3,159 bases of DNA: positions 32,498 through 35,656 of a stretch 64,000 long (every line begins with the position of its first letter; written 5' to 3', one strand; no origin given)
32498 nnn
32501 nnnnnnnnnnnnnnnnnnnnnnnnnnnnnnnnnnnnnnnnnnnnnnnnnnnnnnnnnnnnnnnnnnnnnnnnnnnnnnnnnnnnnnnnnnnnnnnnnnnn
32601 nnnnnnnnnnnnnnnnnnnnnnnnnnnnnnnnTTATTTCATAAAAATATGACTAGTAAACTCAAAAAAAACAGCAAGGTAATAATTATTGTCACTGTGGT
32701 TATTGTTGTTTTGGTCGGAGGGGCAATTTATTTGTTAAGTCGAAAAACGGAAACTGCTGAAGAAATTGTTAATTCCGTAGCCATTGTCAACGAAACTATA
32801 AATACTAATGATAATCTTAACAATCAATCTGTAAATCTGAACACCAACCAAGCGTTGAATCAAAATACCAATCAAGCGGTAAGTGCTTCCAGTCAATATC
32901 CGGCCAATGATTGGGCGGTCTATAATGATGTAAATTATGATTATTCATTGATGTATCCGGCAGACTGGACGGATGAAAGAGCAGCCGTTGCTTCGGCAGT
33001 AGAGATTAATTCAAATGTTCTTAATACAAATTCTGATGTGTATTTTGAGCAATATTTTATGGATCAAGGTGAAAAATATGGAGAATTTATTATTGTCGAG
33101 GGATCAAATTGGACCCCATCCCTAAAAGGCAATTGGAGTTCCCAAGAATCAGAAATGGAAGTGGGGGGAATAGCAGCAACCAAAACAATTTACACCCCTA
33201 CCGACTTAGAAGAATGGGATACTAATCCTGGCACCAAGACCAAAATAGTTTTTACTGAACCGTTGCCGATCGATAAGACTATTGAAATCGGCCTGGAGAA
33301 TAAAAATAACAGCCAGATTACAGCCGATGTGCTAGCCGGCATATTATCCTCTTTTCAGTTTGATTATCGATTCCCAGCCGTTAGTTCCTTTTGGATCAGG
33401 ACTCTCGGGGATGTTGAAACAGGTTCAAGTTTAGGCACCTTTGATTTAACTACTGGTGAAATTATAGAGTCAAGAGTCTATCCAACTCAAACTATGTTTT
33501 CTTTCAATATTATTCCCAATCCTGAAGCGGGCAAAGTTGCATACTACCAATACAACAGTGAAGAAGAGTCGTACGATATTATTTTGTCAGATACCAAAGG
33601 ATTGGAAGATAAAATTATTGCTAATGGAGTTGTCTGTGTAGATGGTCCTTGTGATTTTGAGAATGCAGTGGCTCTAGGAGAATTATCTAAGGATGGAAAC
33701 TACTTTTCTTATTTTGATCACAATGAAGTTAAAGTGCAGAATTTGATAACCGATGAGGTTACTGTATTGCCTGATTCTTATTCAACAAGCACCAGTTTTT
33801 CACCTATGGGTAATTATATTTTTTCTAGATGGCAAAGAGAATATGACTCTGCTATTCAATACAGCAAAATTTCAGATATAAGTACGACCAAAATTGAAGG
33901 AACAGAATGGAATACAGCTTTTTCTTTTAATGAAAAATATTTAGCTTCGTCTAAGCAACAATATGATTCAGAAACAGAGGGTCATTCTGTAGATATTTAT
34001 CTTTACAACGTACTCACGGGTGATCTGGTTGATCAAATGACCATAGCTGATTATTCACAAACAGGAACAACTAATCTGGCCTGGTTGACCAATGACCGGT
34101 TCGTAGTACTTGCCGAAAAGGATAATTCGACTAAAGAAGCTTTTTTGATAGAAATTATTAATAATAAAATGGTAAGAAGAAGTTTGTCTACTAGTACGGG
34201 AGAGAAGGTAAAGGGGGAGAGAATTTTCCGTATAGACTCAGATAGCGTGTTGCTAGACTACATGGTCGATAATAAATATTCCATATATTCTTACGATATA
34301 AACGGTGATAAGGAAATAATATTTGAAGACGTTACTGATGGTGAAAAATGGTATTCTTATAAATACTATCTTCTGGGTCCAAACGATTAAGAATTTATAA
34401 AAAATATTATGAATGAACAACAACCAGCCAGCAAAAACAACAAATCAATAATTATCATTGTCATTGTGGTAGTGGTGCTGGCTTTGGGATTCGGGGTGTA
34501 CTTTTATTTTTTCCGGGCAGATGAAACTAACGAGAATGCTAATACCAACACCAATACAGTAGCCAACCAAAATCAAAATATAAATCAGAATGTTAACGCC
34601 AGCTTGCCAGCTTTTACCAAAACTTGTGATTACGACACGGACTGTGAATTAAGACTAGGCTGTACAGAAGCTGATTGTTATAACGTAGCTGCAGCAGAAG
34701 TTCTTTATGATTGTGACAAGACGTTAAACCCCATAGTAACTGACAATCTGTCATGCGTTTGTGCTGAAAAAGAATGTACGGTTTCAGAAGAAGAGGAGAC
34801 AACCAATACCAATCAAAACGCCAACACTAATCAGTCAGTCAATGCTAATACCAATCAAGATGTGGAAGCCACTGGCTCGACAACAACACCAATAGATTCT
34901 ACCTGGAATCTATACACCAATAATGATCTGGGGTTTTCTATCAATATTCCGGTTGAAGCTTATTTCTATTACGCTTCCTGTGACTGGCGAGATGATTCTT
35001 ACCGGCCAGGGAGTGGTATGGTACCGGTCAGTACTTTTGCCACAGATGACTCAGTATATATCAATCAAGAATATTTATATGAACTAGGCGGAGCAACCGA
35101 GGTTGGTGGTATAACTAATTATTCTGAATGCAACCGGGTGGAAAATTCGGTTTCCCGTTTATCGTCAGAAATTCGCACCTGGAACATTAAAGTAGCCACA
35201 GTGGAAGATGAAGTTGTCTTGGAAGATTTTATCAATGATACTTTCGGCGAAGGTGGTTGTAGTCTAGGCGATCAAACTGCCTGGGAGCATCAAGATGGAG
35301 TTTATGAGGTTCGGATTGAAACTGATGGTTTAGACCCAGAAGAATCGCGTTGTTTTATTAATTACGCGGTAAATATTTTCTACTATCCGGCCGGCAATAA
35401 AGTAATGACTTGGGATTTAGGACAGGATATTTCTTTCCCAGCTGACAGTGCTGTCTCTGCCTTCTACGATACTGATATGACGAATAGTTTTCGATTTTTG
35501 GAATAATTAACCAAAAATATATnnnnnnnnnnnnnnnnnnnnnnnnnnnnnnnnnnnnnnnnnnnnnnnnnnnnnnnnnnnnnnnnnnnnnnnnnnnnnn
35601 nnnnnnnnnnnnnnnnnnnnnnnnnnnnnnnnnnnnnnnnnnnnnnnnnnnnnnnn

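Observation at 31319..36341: Cassette of membrane-anchored extracellular proteins with Asn-rich linkers: a serpin plus two paralogs sharing an 8-Cys module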

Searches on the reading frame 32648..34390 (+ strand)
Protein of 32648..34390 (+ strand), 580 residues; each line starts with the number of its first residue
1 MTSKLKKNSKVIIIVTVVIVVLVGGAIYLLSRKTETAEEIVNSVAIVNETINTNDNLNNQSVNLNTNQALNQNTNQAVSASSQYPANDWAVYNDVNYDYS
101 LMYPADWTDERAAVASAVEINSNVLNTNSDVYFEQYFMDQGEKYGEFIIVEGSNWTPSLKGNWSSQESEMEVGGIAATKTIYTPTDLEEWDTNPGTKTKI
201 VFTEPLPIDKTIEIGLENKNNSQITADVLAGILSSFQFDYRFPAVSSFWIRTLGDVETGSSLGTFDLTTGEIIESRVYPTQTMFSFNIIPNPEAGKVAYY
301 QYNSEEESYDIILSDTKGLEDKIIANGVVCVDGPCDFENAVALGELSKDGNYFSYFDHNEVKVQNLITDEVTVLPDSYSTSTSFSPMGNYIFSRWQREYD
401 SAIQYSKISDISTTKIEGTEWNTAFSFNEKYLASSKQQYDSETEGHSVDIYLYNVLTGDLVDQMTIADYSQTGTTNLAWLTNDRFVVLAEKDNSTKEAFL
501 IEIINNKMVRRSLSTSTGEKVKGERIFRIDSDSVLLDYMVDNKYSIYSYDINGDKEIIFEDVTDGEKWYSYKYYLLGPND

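Call 3: search_protein_families(library=pfam, proteins=[window:32648-34390:+], max_evalue=0.01)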
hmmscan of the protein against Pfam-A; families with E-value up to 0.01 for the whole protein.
window:32648-34390:+ (580 aa): 0 families

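Call 9: search_protein_families(library=ncbifam, proteins=[window:32648-34390:+], max_evalue=0.01)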
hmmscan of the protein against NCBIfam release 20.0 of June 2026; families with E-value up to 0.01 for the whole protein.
window:32648-34390:+ (580 aa): 1 family
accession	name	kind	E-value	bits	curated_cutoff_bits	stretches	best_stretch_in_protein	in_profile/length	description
NF033730.0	borfam54_3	equivalog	0.0045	16.2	30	1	5-133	1-130/292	complement regulator-acquiring protein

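Call 15: find_homologous_proteins(query=window:32648-34390:+)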
Query window:32648-34390:+ (580 aa): 2 proteins with E <= 0.001 among 8000 candidates.
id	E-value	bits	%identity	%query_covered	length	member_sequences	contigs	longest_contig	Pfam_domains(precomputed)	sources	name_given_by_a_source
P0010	0.0e+0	1285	100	100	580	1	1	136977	-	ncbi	ncbi:MAG: hypothetical protein ABIB97_03250 [Patescibacteria group bacterium]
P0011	8.5e-136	472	47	100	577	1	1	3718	-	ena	-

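Call 79: search_solved_structures(query=window:32648-34390:+, max_evalue=1)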
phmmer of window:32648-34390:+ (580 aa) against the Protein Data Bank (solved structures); distinct sequences matched with E-value up to 1: 0.

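Call 99: search_protein_families(library=pfam, proteins=[P0011], max_evalue=0.1)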
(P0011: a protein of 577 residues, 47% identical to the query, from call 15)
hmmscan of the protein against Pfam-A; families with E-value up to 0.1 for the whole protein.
P0011 (577 aa): 5 families
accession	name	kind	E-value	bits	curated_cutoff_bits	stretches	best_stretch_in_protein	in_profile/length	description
PF18933.6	PsbP_2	-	0.00028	21.4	27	1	44-112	5-72/184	PsbP-like protein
PF02706.20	Wzz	-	0.052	14.3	25.5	0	3-68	10-69/91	Chain length determinant protein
PF18182.6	mCpol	-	0.063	14.1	26.4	0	401-442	48-89/114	minimal CRISPR polymerase domain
PF17870.6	Insulin_TMD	-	0.069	13.7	33.4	0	11-35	17-43/47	Insulin receptor trans-membrane segment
PF20077.4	CcmD_alt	-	0.076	13.5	23.5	0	1-31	22-52/61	CcmD family protein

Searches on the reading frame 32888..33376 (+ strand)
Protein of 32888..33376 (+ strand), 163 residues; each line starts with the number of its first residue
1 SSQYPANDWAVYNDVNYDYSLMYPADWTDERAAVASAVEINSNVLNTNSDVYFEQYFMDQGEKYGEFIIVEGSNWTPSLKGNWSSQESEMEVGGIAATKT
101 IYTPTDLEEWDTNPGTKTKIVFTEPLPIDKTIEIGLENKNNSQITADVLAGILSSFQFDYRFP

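Call 68: search_protein_families(library=pfam, proteins=[window:32888-33376:+], max_evalue=10)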
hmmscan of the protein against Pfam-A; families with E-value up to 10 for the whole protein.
seq(163 aa): 1 family
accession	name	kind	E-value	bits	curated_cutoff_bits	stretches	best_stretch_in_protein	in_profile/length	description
PF10989.13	DUF2808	-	0.0046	17.4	25.3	1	109-143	83-116/146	Protein of unknown function (DUF2808)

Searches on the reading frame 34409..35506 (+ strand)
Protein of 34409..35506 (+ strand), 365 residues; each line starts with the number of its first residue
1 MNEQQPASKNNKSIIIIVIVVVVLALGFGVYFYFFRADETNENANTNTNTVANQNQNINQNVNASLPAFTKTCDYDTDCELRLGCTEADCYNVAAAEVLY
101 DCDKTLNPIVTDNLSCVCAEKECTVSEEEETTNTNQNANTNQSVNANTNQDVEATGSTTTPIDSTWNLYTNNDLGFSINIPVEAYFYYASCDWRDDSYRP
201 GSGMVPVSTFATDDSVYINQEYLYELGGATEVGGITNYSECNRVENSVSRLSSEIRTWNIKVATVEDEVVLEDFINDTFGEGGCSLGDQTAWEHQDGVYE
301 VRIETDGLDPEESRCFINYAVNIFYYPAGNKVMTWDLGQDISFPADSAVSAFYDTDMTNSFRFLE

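Call 3: search_protein_families(library=pfam, proteins=[window:34409-35506:+], max_evalue=0.01)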
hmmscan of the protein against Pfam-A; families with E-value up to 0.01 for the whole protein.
window:34409-35506:+ (365 aa): 0 families

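Call 9: search_protein_families(library=ncbifam, proteins=[window:34409-35506:+], max_evalue=0.01)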
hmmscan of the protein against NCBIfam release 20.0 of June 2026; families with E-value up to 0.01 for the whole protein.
window:34409-35506:+ (365 aa): 6 families
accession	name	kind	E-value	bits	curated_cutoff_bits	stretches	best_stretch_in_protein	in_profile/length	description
NF006283.1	PRK08455.1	equivalog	3.5e-06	26.8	187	1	3-61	9-67/182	flagellar basal body-associated protein FliL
NF004285.1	PRK05696.1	equivalog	4.4e-06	26.6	179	1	4-58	10-65/171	flagellar basal body-associated protein FliL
NF009420.1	PRK12785.1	equivalog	0.00079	19.3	197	1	3-47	10-55/161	flagellar basal body-associated protein FliL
NF005435.1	PRK07021.1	equivalog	0.0046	16.8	131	1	9-70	4-63/157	flagellar basal body-associated protein FliL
NF000237.1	MECA_PBP2A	equivalog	0.0055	15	750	1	12-48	2-38/668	PBP2a family beta-lactam-resistant peptidoglycan transpeptidase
NF041422.1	VirB10_subf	subfamily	0.0057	16.3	400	1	12-169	58-214/404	VirB10/TraB/TrbI family type IV secretion system protein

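Call 14: find_homologous_proteins(query=window:34409-35506:+)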
Query window:34409-35506:+ (365 aa): 5 proteins with E <= 0.001 among 2603 candidates.
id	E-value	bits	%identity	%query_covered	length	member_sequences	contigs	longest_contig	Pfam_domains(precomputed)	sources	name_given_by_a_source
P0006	5.3e-244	827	100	100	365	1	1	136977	-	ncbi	ncbi:MAG: hypothetical protein ABIB97_03255 [Patescibacteria group bacterium]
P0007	3.7e-213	725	87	100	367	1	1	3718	-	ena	-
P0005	2.7e-40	157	51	54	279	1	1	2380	-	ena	-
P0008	1.3e-27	115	50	33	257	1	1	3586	-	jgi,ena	-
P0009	2.8e-23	101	37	56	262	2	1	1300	-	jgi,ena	-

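Call 17: find_encoding_contigs(protein=P0007, flank=10000, max_places=4)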
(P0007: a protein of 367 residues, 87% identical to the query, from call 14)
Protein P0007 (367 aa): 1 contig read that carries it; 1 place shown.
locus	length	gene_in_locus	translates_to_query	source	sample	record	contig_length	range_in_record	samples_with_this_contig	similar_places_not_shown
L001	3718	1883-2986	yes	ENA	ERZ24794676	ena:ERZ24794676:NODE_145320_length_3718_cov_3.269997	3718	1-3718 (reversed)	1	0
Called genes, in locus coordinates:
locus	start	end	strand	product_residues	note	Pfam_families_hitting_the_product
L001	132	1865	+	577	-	-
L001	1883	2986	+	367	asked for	-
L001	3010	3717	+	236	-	?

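Call 46: find_encoding_contigs(protein=P0008, flank=10000, max_places=4)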
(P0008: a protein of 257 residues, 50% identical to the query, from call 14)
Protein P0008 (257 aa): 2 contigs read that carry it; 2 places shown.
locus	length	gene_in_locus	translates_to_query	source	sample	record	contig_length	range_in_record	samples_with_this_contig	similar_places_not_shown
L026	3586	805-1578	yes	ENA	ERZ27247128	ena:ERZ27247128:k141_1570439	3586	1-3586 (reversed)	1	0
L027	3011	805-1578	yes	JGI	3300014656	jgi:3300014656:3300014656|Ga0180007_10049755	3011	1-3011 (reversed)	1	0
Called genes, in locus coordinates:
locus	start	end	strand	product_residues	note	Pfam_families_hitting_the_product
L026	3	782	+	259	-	?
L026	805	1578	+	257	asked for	-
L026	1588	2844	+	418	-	PF00374:NiFeSe_Hases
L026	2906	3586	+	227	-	?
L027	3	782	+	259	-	?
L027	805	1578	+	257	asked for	-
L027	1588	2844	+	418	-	PF00374:NiFeSe_Hases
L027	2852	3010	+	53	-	?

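Call 99: search_protein_families(library=pfam, proteins=[P0008, L001:3010-3717:+, L026:3-779:+, P0009], max_evalue=0.1)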
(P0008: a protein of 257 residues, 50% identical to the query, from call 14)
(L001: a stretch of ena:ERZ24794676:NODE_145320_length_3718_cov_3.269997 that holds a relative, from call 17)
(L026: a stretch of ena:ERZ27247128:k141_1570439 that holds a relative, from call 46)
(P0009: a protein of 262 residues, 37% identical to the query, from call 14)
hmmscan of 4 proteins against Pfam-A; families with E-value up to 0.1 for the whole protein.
P0008 (257 aa): 2 families
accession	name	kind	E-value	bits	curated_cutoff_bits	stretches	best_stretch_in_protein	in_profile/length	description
PF12911.12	OppC_N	-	0.074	13.4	23.9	0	17-46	16-47/53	N-terminal TM domain of oligopeptide transport permease C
PF23906.1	DUF7248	-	0.086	13.3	27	0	5-45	3-43/58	Family of unknown function (DUF7248)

L001:3010-3717:+ (236 aa): 2 families
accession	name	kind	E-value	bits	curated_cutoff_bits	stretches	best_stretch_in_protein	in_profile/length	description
PF10177.14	DUF2371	-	0.042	14.6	22.9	1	3-55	39-91/143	Uncharacterised conserved protein (DUF2371)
PF21158.3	flgK_1st_1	-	0.075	13.5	24.2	0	23-58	25-58/81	Flagellar hook-associated protein 1, D2-like domain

L026:3-779:+ (259 aa): 0 families

P0009 (262 aa): 1 family
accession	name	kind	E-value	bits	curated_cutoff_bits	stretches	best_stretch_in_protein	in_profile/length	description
PF02703.20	Adeno_E1A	-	0.1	12.7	27.7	0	53-122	37-104/250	Early E1A protein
